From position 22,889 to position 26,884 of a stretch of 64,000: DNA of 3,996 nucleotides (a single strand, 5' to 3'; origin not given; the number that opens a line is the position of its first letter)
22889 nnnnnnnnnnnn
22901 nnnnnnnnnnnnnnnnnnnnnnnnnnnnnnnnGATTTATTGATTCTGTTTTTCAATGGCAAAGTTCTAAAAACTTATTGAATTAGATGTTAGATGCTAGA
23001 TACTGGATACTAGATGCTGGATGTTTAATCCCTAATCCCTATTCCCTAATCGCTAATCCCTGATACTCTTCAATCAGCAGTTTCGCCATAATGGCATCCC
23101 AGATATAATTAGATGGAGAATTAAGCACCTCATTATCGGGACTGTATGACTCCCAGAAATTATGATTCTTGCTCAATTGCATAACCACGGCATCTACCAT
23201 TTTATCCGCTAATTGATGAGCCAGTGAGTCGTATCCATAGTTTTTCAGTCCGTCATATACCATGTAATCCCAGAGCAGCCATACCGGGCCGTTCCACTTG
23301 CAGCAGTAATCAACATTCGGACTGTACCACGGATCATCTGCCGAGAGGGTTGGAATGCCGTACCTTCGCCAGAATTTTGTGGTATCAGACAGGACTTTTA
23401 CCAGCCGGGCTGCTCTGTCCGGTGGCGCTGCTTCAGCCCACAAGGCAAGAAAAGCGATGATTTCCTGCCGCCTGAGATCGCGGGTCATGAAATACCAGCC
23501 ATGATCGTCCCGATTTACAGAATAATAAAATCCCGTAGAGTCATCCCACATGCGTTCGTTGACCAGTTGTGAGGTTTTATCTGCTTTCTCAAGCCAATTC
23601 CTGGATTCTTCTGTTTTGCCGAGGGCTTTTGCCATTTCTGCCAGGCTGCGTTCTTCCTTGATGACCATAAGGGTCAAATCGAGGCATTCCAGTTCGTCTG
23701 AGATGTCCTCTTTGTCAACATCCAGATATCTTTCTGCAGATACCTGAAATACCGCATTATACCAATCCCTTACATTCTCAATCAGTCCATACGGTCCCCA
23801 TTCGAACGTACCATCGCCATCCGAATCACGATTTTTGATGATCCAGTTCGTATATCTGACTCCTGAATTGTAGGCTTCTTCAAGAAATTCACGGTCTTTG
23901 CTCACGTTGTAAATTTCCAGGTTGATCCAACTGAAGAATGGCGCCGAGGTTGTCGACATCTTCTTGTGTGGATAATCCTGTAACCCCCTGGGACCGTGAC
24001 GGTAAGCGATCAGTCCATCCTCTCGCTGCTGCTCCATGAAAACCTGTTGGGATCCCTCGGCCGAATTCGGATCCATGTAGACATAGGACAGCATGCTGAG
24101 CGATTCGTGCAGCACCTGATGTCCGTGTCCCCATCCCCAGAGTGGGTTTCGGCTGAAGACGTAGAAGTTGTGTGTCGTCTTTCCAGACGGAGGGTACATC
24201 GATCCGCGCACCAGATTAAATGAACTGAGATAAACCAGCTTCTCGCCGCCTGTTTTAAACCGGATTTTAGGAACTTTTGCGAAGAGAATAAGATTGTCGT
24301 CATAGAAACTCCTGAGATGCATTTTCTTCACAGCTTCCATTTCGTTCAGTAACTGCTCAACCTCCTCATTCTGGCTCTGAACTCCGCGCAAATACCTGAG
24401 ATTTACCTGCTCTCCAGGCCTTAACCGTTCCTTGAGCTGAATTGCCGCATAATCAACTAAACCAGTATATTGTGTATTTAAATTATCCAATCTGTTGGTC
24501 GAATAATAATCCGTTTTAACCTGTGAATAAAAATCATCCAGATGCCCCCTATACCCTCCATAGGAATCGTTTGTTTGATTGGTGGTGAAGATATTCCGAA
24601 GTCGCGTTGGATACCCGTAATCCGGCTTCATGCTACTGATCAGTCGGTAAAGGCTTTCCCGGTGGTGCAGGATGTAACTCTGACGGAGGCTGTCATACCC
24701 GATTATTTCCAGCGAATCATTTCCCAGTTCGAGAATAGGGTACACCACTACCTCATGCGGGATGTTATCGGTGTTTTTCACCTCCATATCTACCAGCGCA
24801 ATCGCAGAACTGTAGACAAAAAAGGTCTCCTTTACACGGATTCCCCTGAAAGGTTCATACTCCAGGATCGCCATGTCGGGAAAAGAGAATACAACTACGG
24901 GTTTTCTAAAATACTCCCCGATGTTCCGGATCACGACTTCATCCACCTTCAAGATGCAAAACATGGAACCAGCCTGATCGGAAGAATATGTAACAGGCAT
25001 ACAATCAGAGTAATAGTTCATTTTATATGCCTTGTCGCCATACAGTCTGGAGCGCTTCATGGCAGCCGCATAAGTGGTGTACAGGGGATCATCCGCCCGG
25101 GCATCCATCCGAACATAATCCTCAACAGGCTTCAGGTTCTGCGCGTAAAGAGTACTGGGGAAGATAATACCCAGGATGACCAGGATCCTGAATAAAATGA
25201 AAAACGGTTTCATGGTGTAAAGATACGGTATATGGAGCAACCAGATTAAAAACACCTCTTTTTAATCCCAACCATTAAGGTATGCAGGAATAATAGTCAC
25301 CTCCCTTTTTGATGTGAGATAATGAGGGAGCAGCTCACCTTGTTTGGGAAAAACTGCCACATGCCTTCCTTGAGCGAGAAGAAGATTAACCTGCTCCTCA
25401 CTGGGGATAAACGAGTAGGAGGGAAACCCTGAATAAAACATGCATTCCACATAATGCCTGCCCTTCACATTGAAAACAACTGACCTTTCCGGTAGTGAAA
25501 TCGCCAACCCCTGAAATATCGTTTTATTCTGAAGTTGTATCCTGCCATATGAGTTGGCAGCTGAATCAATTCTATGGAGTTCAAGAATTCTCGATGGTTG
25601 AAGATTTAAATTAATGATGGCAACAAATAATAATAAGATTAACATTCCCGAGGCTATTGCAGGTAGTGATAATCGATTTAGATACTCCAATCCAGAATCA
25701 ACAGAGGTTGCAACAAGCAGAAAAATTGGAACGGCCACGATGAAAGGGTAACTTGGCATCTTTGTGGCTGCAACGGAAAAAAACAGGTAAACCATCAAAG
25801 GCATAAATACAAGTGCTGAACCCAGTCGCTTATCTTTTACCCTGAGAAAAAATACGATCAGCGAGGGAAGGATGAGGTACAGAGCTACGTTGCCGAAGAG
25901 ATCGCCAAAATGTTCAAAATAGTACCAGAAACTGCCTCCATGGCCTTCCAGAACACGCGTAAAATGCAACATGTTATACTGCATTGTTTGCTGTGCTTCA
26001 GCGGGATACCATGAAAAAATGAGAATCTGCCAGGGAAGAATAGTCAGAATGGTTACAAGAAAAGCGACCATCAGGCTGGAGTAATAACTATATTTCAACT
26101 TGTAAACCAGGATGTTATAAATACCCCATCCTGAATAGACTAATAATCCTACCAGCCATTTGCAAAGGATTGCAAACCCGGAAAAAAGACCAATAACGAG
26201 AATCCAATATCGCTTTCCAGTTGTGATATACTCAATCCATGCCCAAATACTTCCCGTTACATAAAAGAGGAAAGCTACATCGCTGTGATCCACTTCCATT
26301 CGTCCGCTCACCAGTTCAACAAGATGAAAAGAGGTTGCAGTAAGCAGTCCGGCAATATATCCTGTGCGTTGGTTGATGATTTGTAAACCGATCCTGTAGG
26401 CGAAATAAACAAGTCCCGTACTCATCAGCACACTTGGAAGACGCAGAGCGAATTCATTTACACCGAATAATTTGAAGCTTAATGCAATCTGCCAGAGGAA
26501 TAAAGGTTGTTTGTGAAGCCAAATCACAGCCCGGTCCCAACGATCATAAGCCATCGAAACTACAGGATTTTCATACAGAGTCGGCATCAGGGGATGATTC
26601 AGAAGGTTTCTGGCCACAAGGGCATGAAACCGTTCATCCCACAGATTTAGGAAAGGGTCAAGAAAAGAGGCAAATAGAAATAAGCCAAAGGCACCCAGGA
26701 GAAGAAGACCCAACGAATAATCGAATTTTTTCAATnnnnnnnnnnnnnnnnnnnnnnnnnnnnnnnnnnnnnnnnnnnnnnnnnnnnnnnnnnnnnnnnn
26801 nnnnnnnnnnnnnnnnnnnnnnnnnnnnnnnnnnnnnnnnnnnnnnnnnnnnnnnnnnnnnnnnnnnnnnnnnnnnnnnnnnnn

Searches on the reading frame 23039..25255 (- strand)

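Call 73: search_protein_families(library=pfam, proteins=[window:23039-25255:-], max_evalue=0.00001)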
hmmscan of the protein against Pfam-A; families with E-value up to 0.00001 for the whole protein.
window:23039-25255:- (738 aa): 4 families
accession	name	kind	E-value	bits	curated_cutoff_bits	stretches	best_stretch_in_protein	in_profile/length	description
PF22422.2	MGH1-like_GH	-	5.7e-44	151.6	27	1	395-719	20-355/356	Mannosylglycerate hydrolase MGH1-like glycoside hydrolase domain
PF01204.24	Trehalase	-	3.7e-15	56.2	21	1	524-705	306-477/512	Trehalase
PF03200.22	Glyco_hydro_63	-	1.3e-09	37.9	22.4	1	524-707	251-469/492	Glycosyl hydrolase family 63 C-terminal domain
PF17389.8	Bac_rhamnosid6H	-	2e-07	31.1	24.5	1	390-579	56-222/339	Bacterial alpha-L-rhamnosidase 6 hairpin glycosidase domain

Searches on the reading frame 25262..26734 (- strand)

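Call 73: search_protein_families(library=pfam, proteins=[window:25262-26734:-], max_evalue=0.00001)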
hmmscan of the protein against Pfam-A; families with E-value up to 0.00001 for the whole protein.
window:25262-26734:- (490 aa): 1 family
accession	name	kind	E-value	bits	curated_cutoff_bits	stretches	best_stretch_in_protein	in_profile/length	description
PF13231.12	PMT_2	-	2.6e-17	63.9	26.1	1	76-235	3-160/160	Dolichyl-phosphate-mannose-protein mannosyltransferase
